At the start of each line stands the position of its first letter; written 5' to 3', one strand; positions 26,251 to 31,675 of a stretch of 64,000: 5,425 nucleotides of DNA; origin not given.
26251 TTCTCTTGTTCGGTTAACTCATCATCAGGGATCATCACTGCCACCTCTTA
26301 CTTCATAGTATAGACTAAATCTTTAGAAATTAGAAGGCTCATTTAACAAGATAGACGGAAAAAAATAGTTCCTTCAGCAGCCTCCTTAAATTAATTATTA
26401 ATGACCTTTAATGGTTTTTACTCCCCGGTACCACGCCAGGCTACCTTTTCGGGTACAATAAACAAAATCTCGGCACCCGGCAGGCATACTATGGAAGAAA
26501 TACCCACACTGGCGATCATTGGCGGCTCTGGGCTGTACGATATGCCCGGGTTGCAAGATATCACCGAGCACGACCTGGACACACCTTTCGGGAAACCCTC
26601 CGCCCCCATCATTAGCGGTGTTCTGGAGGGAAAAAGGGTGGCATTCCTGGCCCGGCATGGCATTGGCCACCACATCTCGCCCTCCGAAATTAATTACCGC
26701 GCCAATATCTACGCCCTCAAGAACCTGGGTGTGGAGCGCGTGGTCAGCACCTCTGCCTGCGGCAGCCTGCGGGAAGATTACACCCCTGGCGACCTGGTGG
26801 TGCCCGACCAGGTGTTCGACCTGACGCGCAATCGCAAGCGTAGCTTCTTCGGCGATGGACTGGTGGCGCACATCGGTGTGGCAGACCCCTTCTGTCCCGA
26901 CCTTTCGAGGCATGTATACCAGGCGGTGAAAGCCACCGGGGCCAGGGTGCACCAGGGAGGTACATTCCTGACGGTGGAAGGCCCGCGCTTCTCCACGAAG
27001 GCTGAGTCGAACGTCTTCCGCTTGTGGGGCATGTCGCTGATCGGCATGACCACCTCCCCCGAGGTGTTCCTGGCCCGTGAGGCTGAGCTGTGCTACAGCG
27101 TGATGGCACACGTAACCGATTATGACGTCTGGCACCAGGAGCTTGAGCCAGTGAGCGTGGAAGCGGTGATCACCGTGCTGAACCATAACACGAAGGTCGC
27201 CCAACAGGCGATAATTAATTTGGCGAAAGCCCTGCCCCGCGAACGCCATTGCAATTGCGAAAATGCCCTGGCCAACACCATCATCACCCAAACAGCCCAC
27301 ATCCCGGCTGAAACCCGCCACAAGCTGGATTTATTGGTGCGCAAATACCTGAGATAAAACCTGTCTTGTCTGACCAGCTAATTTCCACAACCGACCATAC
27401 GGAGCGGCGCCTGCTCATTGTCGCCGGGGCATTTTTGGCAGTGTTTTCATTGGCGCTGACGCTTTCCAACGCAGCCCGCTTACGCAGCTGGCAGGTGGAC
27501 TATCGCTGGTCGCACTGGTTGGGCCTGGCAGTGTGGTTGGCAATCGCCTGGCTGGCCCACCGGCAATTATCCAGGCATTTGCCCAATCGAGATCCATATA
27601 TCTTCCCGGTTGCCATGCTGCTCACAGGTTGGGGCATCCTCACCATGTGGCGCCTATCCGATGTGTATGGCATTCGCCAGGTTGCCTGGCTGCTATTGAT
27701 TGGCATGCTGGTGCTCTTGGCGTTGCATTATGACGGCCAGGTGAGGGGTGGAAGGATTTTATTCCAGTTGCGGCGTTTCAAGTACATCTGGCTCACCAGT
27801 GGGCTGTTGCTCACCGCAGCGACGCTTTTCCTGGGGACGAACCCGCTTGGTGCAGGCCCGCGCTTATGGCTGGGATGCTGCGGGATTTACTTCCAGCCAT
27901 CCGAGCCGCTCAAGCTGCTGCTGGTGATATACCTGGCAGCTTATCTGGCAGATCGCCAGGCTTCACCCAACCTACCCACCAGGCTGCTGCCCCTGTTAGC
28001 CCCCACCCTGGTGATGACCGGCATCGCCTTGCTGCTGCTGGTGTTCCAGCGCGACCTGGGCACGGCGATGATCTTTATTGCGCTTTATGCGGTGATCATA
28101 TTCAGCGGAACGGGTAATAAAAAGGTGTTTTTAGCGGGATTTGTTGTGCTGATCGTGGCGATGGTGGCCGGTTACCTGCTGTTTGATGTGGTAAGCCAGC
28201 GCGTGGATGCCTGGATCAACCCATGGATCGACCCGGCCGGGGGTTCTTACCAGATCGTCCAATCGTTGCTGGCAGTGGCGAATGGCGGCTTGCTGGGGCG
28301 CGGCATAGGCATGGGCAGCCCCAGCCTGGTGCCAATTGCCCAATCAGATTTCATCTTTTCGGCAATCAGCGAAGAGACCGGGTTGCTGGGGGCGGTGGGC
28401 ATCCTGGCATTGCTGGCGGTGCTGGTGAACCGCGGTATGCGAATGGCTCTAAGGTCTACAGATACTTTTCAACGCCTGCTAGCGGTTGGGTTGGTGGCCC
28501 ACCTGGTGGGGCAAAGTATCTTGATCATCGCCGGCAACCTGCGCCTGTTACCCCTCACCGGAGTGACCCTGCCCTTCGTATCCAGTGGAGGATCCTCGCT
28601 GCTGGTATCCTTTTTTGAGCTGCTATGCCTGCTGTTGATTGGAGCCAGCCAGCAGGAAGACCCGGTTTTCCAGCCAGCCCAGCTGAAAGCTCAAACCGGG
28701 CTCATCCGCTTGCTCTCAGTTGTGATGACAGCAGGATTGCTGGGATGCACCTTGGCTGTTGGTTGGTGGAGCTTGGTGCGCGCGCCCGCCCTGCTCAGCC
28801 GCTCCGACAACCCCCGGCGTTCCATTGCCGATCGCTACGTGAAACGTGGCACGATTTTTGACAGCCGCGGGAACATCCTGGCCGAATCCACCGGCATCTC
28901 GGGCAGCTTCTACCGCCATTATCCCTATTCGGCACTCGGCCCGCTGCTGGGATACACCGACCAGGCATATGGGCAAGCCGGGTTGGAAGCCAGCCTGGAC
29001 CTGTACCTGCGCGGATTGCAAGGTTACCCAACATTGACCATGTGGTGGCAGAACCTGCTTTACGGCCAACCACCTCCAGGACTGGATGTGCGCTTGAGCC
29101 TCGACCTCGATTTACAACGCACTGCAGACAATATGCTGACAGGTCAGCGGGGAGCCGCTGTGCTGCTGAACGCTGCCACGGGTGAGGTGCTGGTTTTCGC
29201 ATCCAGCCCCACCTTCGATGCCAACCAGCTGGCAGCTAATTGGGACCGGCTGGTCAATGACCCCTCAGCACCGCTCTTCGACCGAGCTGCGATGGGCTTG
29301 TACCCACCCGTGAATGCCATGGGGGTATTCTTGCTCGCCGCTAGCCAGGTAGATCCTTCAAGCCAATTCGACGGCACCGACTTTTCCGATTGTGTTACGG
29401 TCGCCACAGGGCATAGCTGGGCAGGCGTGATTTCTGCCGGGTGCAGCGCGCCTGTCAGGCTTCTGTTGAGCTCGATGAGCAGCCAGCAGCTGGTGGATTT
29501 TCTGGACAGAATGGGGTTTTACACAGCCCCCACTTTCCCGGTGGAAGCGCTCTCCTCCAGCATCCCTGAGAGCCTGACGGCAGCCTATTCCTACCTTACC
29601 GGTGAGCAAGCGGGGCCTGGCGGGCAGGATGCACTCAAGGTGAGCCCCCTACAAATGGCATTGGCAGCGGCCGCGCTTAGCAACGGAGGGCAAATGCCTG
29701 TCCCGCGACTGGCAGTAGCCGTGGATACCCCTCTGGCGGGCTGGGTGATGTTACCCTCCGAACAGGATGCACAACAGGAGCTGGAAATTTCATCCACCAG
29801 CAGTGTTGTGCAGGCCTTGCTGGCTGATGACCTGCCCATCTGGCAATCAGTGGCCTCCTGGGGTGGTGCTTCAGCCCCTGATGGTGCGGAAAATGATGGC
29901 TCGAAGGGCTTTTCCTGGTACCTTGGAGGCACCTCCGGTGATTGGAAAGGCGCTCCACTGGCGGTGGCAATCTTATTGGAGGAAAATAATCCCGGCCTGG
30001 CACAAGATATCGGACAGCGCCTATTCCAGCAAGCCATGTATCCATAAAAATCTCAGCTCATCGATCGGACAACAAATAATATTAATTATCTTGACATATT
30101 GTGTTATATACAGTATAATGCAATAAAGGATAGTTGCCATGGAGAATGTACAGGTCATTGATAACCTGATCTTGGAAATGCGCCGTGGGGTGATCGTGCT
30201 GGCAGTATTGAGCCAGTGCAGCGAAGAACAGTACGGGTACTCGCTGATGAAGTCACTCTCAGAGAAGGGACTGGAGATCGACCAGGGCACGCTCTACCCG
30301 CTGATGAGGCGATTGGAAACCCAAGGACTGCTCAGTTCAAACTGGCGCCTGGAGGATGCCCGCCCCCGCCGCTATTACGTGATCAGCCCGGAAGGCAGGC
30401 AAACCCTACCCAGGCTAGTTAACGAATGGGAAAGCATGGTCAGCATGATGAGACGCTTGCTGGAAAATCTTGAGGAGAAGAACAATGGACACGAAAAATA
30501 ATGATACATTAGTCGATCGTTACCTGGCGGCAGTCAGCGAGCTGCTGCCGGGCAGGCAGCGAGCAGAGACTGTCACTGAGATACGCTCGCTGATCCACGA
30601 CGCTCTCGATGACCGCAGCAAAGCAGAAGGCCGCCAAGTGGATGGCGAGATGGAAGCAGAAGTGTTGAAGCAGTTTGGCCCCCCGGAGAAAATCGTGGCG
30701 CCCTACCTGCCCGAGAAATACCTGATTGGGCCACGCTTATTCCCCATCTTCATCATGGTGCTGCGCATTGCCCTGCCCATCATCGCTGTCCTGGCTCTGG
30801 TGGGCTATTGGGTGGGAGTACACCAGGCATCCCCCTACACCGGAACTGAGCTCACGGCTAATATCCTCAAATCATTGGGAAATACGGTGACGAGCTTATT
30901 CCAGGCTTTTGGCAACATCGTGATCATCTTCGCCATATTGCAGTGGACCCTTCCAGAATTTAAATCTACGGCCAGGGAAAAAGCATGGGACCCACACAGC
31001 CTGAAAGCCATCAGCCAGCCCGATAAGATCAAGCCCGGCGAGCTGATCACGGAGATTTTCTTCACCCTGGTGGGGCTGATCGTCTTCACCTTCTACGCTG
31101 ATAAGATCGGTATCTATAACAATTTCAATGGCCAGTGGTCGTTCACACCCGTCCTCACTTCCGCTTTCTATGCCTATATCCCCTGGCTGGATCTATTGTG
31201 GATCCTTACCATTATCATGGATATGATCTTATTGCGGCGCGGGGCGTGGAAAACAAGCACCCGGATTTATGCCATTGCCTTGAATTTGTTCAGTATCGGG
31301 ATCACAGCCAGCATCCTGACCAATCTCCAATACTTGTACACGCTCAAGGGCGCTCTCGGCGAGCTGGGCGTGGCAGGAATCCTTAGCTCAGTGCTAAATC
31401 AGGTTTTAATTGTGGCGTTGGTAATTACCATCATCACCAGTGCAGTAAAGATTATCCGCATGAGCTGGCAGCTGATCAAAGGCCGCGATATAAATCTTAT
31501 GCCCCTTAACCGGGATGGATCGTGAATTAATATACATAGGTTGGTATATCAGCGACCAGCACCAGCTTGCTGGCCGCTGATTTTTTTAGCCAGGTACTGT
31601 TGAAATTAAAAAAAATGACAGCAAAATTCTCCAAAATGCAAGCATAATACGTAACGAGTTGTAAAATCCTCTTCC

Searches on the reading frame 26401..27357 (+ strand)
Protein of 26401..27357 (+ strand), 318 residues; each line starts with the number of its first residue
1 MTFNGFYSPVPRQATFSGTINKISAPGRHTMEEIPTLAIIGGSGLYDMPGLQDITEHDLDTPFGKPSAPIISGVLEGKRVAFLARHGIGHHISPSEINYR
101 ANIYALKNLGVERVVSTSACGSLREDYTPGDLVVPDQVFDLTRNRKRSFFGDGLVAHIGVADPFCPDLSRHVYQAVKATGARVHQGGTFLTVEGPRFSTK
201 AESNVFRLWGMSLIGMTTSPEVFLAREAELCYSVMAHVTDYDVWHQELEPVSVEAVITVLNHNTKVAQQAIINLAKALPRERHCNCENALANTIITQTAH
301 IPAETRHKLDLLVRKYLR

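Call 51: search_protein_families(library=pfam, proteins=[window:26401-27357:+], max_evalue=0.00001)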
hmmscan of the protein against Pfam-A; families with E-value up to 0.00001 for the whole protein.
window:26401-27357:+ (318 aa): 1 family
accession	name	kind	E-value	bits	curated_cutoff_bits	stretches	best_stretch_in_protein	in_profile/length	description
PF01048.26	PNP_UDP_1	-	8.2e-48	163.3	25.1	1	36-271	1-228/233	Phosphorylase superfamily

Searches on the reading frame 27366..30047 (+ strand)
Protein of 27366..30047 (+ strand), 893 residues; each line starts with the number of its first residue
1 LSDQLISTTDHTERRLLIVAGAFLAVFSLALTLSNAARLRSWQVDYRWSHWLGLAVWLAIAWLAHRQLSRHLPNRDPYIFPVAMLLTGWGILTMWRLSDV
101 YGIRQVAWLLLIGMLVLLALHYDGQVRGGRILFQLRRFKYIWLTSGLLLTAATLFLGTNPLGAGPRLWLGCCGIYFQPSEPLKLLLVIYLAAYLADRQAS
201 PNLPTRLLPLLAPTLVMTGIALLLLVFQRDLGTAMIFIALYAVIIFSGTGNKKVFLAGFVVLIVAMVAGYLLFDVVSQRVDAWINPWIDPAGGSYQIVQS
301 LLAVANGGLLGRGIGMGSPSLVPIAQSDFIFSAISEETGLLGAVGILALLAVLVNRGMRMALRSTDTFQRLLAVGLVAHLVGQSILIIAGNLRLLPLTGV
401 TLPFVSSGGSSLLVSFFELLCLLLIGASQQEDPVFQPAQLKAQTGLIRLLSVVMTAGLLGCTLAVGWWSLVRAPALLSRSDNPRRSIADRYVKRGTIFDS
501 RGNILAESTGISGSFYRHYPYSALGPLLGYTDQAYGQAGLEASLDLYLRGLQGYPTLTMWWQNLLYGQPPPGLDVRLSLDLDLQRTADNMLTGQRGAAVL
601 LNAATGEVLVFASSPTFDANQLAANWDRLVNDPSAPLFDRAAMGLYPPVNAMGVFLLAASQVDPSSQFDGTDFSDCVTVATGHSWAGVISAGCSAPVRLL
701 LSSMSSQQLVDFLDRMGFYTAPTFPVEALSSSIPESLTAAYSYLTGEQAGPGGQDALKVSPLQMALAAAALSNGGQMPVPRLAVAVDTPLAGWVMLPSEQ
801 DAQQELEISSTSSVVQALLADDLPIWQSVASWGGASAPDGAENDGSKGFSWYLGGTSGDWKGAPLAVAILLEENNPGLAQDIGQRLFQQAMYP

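Call 51: search_protein_families(library=pfam, proteins=[window:27366-30047:+], max_evalue=0.00001)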
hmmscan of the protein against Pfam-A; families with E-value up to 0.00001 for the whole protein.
window:27366-30047:+ (893 aa): 3 families
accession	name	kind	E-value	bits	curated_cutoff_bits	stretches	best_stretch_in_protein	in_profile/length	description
PF01098.24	FTSW_RODA_SPOVE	-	3.2e-68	230.8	26.4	1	101-424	37-349/356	Cell cycle protein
PF00905.27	Transpeptidase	-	3.2e-10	40.1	22.1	1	596-809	1-204/299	Penicillin binding protein transpeptidase domain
PF21922.1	PBP_dimer_2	-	2.5e-08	34.5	27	1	494-575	1-83/83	Penicillin binding protein A dimerisation domain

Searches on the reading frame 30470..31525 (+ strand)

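Call 51: search_protein_families(library=pfam, proteins=[window:30470-31525:+], max_evalue=0.00001)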
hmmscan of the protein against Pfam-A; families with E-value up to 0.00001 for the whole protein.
window:30470-31525:+ (351 aa): 1 family
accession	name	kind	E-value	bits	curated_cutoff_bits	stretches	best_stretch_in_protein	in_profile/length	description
PF22564.2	HAAS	-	3.3e-09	37.4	27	1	18-77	2-54/55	HAAS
